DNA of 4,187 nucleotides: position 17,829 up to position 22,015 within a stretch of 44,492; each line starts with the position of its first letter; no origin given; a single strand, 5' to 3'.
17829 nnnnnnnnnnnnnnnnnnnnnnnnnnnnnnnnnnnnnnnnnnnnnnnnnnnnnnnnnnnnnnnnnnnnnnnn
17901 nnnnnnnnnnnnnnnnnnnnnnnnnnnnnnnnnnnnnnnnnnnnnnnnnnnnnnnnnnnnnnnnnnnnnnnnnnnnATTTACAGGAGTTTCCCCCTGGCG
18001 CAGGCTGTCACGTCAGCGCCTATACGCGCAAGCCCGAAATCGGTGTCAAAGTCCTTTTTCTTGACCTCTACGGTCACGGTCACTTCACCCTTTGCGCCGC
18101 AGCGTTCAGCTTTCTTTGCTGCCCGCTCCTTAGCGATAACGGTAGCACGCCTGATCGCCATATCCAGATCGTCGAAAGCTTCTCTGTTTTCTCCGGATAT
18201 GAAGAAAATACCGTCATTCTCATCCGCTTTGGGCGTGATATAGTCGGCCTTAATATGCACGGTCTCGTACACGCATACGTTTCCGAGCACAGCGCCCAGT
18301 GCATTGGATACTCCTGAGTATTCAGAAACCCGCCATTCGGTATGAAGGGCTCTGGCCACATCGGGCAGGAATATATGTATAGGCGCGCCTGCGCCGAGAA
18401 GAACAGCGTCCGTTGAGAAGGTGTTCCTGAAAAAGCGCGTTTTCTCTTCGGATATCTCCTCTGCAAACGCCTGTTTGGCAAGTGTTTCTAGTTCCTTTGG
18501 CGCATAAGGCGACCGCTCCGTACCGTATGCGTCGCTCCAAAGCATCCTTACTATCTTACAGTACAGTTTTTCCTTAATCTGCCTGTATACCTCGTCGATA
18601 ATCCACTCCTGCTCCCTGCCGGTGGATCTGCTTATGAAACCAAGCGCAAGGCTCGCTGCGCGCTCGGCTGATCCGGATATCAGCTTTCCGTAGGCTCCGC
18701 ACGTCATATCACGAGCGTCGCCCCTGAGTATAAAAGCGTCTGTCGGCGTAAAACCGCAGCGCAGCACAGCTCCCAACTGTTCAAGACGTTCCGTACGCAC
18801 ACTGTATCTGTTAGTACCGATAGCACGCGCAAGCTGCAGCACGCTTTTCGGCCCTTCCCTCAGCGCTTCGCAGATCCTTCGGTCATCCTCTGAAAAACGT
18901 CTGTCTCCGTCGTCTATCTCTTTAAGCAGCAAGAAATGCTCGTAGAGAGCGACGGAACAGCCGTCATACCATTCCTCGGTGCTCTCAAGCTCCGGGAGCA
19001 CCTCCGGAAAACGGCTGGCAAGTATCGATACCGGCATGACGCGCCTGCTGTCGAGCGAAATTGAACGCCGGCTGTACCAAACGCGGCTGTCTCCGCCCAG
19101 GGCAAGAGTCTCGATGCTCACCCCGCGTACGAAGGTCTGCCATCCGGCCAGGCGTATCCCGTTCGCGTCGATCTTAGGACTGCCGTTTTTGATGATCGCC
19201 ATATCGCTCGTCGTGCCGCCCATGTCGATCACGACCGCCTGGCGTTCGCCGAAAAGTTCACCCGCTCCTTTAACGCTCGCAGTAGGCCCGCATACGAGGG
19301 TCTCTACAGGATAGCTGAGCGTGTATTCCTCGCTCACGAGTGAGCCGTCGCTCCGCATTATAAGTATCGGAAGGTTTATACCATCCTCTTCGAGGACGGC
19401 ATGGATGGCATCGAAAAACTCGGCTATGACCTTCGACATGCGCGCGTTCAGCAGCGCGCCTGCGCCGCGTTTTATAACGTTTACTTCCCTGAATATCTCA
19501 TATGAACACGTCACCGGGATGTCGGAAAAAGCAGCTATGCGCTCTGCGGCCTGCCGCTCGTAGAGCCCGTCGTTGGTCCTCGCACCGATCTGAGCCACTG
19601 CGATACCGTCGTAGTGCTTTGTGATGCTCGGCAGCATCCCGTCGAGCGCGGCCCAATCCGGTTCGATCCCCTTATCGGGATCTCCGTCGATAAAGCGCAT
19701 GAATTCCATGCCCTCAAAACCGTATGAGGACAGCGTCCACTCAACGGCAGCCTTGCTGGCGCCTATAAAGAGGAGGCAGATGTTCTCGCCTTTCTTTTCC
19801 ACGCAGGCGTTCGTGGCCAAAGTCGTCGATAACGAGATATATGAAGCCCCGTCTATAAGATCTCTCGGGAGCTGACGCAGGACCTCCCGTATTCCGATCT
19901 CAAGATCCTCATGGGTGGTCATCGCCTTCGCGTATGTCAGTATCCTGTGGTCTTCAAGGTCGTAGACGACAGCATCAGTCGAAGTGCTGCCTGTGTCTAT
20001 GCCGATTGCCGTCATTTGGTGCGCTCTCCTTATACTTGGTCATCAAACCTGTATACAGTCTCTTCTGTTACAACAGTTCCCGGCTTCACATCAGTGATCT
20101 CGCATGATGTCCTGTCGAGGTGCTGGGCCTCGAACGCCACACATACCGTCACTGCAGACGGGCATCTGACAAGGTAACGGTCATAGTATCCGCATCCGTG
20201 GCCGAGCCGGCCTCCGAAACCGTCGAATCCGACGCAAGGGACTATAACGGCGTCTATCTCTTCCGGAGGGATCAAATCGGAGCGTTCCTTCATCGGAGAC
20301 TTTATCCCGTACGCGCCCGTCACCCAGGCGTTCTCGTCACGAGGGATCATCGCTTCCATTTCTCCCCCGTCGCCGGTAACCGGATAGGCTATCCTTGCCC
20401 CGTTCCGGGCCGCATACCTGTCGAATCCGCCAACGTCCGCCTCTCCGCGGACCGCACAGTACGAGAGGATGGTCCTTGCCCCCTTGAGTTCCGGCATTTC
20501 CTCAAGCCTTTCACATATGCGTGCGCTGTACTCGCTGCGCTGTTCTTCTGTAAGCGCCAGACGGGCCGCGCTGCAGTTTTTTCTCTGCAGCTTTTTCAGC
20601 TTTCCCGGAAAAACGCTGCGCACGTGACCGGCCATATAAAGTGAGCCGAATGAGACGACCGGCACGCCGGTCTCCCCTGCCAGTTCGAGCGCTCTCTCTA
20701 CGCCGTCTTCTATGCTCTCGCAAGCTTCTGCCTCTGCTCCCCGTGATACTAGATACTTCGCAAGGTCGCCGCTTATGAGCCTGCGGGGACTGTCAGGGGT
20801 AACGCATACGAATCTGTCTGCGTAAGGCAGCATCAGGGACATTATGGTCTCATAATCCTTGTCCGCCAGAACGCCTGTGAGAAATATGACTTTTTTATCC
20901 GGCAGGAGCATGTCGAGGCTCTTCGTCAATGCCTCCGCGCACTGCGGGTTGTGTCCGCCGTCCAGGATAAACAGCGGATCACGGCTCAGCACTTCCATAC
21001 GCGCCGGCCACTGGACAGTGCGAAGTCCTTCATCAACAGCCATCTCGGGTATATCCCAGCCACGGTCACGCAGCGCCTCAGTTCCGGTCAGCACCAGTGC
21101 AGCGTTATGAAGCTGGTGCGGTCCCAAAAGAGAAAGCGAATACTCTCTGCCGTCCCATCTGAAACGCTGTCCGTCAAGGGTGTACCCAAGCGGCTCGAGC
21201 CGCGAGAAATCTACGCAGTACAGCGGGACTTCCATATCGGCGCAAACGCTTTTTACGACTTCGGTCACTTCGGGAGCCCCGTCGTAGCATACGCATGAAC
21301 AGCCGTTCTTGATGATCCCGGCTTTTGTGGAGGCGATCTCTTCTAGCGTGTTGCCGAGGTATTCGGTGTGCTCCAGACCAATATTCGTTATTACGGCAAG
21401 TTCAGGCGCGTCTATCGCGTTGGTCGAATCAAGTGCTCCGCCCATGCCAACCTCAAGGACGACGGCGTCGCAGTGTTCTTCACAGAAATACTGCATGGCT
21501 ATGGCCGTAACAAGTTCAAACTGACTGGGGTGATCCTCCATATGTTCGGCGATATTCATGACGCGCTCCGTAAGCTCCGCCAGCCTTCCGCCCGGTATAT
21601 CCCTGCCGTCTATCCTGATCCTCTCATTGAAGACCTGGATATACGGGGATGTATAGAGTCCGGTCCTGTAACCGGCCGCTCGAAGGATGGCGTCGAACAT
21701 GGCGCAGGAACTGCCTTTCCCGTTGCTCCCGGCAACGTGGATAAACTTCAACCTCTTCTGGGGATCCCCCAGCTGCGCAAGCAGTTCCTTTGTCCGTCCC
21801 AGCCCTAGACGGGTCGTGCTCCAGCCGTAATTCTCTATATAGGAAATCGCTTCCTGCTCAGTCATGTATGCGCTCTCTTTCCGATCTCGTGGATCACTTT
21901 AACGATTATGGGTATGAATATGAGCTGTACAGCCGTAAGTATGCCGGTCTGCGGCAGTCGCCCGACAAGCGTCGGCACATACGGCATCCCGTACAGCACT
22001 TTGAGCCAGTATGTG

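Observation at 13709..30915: Corrinoid/THF methyl-oxidation supercluster lacking any recognisable substrate methyltransferase or Fe-S activator, with the corrinoid protein wired to a CoA-transferase and an acyl-CoA ligase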

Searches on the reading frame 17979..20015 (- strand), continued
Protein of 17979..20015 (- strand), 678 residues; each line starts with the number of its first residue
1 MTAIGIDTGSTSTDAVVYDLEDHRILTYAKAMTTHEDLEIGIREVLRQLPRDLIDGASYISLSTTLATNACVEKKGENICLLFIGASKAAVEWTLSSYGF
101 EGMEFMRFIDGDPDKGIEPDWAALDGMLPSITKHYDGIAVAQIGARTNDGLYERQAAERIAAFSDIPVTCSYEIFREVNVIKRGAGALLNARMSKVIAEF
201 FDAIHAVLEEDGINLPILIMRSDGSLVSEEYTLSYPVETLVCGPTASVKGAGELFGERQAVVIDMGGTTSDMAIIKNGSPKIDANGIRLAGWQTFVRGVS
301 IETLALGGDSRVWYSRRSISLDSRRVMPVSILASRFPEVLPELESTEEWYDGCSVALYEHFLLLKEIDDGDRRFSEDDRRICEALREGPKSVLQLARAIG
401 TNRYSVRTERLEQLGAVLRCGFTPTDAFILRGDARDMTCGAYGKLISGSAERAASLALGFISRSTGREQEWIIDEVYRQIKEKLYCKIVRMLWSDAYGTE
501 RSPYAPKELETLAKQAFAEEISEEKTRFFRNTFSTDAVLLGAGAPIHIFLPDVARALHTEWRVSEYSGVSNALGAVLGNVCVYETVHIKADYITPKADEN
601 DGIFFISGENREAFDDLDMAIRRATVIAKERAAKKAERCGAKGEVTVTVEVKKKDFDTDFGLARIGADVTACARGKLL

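Call 47: search_solved_structures(query=A2, max_evalue=0.01)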
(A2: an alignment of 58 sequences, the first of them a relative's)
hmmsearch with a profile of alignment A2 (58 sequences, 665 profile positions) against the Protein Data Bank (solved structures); distinct sequences matched with E-value up to 0.01: 6.
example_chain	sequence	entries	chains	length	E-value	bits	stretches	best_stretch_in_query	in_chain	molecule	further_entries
6yra_A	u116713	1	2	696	1.6e-25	93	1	4-318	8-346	5-oxoprolinase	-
7hk5_A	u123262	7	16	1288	2.3e-21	79.2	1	1-316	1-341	N-methylhydantoinase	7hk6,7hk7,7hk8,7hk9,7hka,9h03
5l9w_b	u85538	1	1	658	1.5e-15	60.1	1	1-288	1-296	Acetophenone carboxylase alpha subunit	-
5l9w_B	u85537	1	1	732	1.6e-15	59.9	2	129-316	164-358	Acetophenone carboxylase gamma subunit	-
5svb_B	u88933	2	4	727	2.5e-11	46.1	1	133-286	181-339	Acetone carboxylase beta subunit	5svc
5m45_B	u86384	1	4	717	2.8e-11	45.9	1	133-286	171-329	Acetone carboxylase beta subunit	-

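Call 61: predict_structure(alignment_id=A2)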
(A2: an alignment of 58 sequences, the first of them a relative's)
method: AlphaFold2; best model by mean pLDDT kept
length: 678 residues; sequences in the alignment: 58
mean_pLDDT: 87.9   pTM: 0.84
mean pLDDT of the five models: 87.9, 87.0, 86.7, 84.9, 84.7
residues with pLDDT >= 90: 393; 70-90: 239; 50-70: 39; < 50: 7
segments of 3 or more residues with pLDDT < 50: 437-439, 596-598
pLDDT, mean of each block of 10 residues (from residue 1): 89 90 93 75 92 95 78 75 95 86 91 91 95 92 91 96 93 89 92 88 93 93 92 89 90 95 86 93 80 84 86 89 88 92 84 87 84 85 94 94 89 86 92 63 73 95 94 95 95 82 76 93 75 94 84 96 91 91 89 58 78 89 95 93 90 85 86 88
secondary structure, 60 per line:
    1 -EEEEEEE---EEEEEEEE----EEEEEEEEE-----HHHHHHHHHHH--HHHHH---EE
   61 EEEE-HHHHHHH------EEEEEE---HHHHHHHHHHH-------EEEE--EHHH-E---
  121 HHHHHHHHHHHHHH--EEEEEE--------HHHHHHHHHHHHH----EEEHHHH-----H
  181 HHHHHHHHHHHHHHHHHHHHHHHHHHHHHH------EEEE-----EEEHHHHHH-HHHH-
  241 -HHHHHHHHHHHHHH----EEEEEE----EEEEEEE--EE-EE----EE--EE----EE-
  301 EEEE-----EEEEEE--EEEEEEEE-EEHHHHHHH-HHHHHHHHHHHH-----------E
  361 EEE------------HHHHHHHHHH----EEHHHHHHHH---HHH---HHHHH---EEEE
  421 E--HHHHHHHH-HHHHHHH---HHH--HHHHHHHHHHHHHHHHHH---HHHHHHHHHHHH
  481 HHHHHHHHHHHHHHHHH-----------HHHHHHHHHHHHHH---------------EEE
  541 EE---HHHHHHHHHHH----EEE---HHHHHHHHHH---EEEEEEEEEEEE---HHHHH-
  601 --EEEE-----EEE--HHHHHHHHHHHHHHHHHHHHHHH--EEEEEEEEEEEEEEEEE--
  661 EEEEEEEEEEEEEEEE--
elements in order: E2-8 E12-19 E24-32 H38-48 H51-55 E59-64 H66-72 E79-84 H88-98 E106-109 H121-134 E137-142 H151-163 E168-170 H171-174 H180-210 E217-220 E226-228 H229-234 H236-239 H242-255 E260-265 E270-276 E301-304 E310-315 E318-325 H329-335 H337-348 E360-363 H376-385 H392-399 H409-413 E417-421 H424-431 H433-439 H448-465 H469-497 H509-522 E538-542 H546-556 E561-563 H567-576 E580-591 H595-599 E603-606 E612-614 H617-639 E642-658 E661-676

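Call 66: fold_search(model_id=the predicted structure, library=pdb)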
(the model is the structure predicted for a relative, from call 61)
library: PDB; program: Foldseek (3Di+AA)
matches with E <= 10: 1184; with E <= 0.001: 65
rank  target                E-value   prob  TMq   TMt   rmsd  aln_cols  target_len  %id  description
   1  5m45_B                3.3e-23  1.00  0.54  0.52   8.2       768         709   14  Structure of Acetone Carboxylase purified from Xanthobacter autotrophicus (released 2017-08-09)
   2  9h03_A                3.8e-23  1.00  0.60  0.34   7.7       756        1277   14  NMHase, dihydrouridine, 2.1A, CC_mask=0.7859 (released 2025-10-15)
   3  5l9w_b                7.2e-23  1.00  0.61  0.63   6.5       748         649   15  Crystal structure of the Apc core complex (released 2017-01-18)
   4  5svc_B                8.0e-23  1.00  0.62  0.60   6.3       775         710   13  Mechanism of ATP-Dependent Acetone Carboxylation, Acetone Carboxylase nucleotide-free structure (released 2017-08-09)
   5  5l9w_B                2.2e-21  1.00  0.61  0.58   7.3       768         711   15  Crystal structure of the Apc core complex (released 2017-01-18)
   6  5svb_B                1.3e-20  1.00  0.61  0.59   7.1       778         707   14  Mechanism of ATP-Dependent Acetone Carboxylation, Acetone Carboxylase AMP bound structure (released 2017-08-09)
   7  6yra_A                9.3e-19  1.00  0.56  0.55   7.7       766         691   15  Crystal structure of ATP-dependent caprolactamase from Pseudomonas jessenii (released 2021-04-21)
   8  6pc1_D                6.1e-06  0.99  0.13  0.19  23.4       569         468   10  Crystal structure of Helicobacter pylori PPX/GppA (E143A) in complex with ppGpp (released 2019-11-20)
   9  3cet_B                3.6e-05  1.00  0.21  0.39  14.9       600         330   10  Crystal structure of the pantheonate kinase-like protein Q6M145 at the resolution 1.8 A. Northeast Structural Genomics (released 2008-03-18)
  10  6pc3_A                3.6e-05  0.85  0.13  0.17  24.1       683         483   10  Crystal structure of Helicobacter pylori PPX/GppA in complex with GSP (released 2019-11-20)
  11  4c1n_K                4.5e-05  0.97  0.18  0.22  19.8       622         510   12  Corrinoid protein reactivation complex with activator (released 2014-08-13)
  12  8jgp                  5.8e-05  0.89  0.15  0.19  24.9       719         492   10  Crystal structure of Deinococcus radiodurans exopolyphosphatase complexed with pyrophosphate (released 2024-05-15)
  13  8jgt                  6.5e-05  0.92  0.16  0.21  24.6       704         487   10  Crystal structure of Deinococcus radiodurans exopolyphosphatase E114A mutant (released 2024-05-15)
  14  4bgb_A                6.8e-05  1.00  0.20  0.37  17.1       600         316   11  Nucleotide-bound closed form of a putative sugar kinase MK0840 from Methanopyrus kandleri (released 2013-11-27)
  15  3h1q_B                7.2e-05  1.00  0.24  0.52  11.1       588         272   10  Crystal structure of ethanolamine utilization protein EutJ from Carboxydothermus hydrogenoformans (released 2009-05-19)
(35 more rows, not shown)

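Call 92: search_protein_families(library=pfam, proteins=[L079:3206-4285:+, L079:4799-5890:+, L079:6015-6689:+, L079:6915-9080:+, L079:9077-9919:+, L072:10231-12108:+, L046:5197-6873:+, L009:8686-9801:+, L048:6596-7783:-, L039:2547-3056:+], max_evalue=0.00001)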
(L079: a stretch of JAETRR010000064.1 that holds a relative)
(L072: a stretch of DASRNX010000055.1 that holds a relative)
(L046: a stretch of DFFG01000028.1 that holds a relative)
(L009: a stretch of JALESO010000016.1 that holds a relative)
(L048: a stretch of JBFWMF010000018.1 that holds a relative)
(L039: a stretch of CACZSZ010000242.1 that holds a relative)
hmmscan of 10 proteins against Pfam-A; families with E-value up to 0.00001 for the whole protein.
L079:3206-4285:+ (359 aa): 1 family
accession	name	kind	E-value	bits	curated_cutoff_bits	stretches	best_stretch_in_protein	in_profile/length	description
PF01208.23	URO-D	-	1.4e-25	90.5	23.9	1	161-357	152-345/346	Uroporphyrinogen decarboxylase (URO-D)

L079:4799-5890:+ (363 aa): 1 family
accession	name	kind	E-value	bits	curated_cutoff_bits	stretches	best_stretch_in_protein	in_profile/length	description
PF01208.23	URO-D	-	8.9e-23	81.3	23.9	1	134-362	123-346/346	Uroporphyrinogen decarboxylase (URO-D)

L079:6015-6689:+ (224 aa): 2 families
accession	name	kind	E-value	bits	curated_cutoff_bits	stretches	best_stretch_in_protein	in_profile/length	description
PF02310.24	B12-binding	-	5.9e-24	84.6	32.1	1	97-201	1-107/121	B12 binding domain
PF02607.22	B12-binding_2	-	3.1e-22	79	23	1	11-85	1-74/74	B12 binding domain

L079:6915-9080:+ (721 aa): 3 families
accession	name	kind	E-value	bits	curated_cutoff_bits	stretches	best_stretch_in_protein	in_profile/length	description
PF14574.11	RACo_C_ter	-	1.5e-68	231.2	27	1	488-718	3-250/261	C-terminal domain of RACo the ASKHA domain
PF17651.6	Raco_middle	-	1.6e-40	138.9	26.8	1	327-483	1-162/163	RACo middle region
PF00111.32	Fer2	-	5.8e-11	42.6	21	1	221-293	7-77/77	2Fe-2S iron-sulfur cluster binding domain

L079:9077-9919:+ (280 aa): 1 family
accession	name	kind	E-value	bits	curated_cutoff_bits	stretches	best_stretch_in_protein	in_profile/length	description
PF00809.28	Pterin_bind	-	8e-14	52.3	25.5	1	28-241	18-242/244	Pterin binding enzyme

L072:10231-12108:+ (625 aa): 4 families
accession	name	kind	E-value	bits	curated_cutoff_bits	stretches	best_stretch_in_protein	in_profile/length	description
PF14574.11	RACo_C_ter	-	3.4e-78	262.7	27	1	369-623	2-249/261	C-terminal domain of RACo the ASKHA domain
PF17651.6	Raco_middle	-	8.2e-57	191.8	26.8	1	204-365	1-162/163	RACo middle region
PF17650.6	RACo_linker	-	1.1e-18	67.3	26.2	1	123-200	5-85/86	RACo linker region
PF00111.32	Fer2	-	7.5e-13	48.7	21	1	22-98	3-76/77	2Fe-2S iron-sulfur cluster binding domain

L046:5197-6873:+ (558 aa): 3 families
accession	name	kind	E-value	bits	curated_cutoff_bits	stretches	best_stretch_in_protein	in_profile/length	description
PF14574.11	RACo_C_ter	-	1e-71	241.6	27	1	298-552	2-249/261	C-terminal domain of RACo the ASKHA domain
PF17651.6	Raco_middle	-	2.6e-50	170.7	26.8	1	134-293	3-161/163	RACo middle region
PF00111.32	Fer2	-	1.8e-06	28.2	21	1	33-89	6-76/77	2Fe-2S iron-sulfur cluster binding domain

L009:8686-9801:+ (371 aa): 1 family
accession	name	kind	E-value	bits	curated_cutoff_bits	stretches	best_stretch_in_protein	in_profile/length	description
PF01208.23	URO-D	-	1.5e-51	175.9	23.9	1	66-367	37-345/346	Uroporphyrinogen decarboxylase (URO-D)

L048:6596-7783:- (395 aa): 1 family
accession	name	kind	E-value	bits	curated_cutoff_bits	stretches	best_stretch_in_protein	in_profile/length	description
PF01208.23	URO-D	-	4.3e-22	79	23.9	1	195-389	161-343/346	Uroporphyrinogen decarboxylase (URO-D)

L039:2547-3056:+ (170 aa): 1 family
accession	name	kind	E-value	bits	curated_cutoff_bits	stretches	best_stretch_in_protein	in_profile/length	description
PF10050.14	DUF2284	-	2.7e-45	154.4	25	1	15-170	3-161/161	Predicted metal-binding protein (DUF2284)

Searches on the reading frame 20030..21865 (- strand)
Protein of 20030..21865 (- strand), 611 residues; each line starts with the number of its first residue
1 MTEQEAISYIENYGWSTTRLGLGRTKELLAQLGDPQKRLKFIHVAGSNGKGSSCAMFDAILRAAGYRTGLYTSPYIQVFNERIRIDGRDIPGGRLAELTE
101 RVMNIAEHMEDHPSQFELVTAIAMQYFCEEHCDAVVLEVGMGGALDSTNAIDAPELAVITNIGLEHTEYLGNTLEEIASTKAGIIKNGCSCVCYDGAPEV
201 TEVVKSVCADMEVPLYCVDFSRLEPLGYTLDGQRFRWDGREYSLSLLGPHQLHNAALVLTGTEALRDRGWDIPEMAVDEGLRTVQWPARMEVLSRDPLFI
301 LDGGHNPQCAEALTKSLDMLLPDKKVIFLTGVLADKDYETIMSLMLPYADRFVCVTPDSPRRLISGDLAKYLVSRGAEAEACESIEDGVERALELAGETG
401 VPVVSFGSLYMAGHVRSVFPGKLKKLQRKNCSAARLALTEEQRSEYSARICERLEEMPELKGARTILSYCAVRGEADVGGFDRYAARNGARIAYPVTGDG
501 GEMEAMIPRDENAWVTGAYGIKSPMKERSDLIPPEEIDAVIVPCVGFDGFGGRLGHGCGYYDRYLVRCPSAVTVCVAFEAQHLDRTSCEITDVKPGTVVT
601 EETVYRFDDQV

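Call 3: search_protein_families(library=pfam, proteins=[window:20030-21865:-])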
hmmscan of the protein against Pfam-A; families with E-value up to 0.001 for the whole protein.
window:20030-21865:- (611 aa): 3 families
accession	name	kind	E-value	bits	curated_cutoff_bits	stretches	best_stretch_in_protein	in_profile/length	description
PF01812.26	5-FTHF_cyc-lig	-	3.4e-29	102.5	27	1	424-601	1-186/186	5-formyltetrahydrofolate cyclo-ligase family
PF02875.26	Mur_ligase_C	-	2e-16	61.4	28.4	1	289-407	2-125/127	Mur ligase, glutamate ligase domain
PF08245.18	Mur_ligase_M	-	1e-12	48.9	24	1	44-259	1-197/200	Mur ligase middle domain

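Call 6: search_protein_families(library=ncbifam, proteins=[window:20030-21865:-])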
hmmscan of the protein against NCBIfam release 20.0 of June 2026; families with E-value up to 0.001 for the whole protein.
window:20030-21865:- (611 aa): 19 families
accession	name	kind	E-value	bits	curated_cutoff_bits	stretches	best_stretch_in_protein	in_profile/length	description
TIGR01499.1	folC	subfamily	5.3e-110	368.5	162.65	1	22-418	1-399/400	bifunctional protein FolC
NF047860.1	Tet-DihydfolSynFolCMyb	equivalog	9.6e-71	239.1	700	1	15-421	37-464/468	bifunctional tetrahydrofolate synthase/dihydrofolate synthase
NF008101.0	PRK10846.1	equivalog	4.1e-64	216.9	360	1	7-418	17-413/422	bifunctional tetrahydrofolate synthase/dihydrofolate synthase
TIGR02727.1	MTHFS_bact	equivalog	1.3e-36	126.2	84.9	1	424-601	1-182/182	5-formyltetrahydrofolate cyclo-ligase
NF007661.0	PRK10333.1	equivalog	1.9e-14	53.9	343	1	428-606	15-197/198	5-formyltetrahydrofolate cyclo-ligase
TIGR01143.1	murF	subfamily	2.2e-13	50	288.6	1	128-321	122-319/418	UDP-N-acetylmuramoyl-tripeptide--D-alanyl-D-alanine ligase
TIGR01085.1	murE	subfamily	3e-13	49.5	257.3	1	32-373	78-409/472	UDP-N-acetylmuramyl-tripeptide synthetase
NF001126.0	PRK00139.1-4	equivalog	4e-13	48.7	373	2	122-362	162-408/486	UDP-N-acetylmuramoyl-L-alanyl-D-glutamate--2,6-diaminopimelate ligase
NF008896.0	PRK11929.1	equivalog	2e-11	42.5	1023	1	130-187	654-712/965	bifunctional UDP-N-acetylmuramoyl-L-alanyl-D-glutamate--2,6-diaminopimelate ligase MurE/UDP-N-acetylmuramoyl-tripeptide--D-alanyl-D-alanine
TIGR02068.2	cya_phycin_syn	equivalog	1.4e-09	36.5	850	0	129-185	540-597/862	cyanophycin synthetase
NF010623.0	PRK14016.1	subfamily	8.7e-08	30.8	877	0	282-383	712-821/871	cyanophycin synthetase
TIGR01082.1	murC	equivalog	1.4e-07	31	335.1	1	153-325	167-345/449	UDP-N-acetylmuramate--L-alanine ligase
NF010628.0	PRK14022.1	equivalog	1.5e-06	27.2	536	0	131-398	178-445/483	UDP-N-acetylmuramoyl-L-alanyl-D-glutamate--L-lysine ligase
NF001124.0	PRK00139.1-2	equivalog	4.4e-06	25.7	476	1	35-363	108-418/500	UDP-N-acetylmuramoyl-L-alanyl-D-glutamate--2,6-diaminopimelate ligase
NF053648.1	pMurE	equivalog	9.3e-06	24.6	600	0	147-321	184-352/464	pseudomurein biosynthesis peptide ligase pMurE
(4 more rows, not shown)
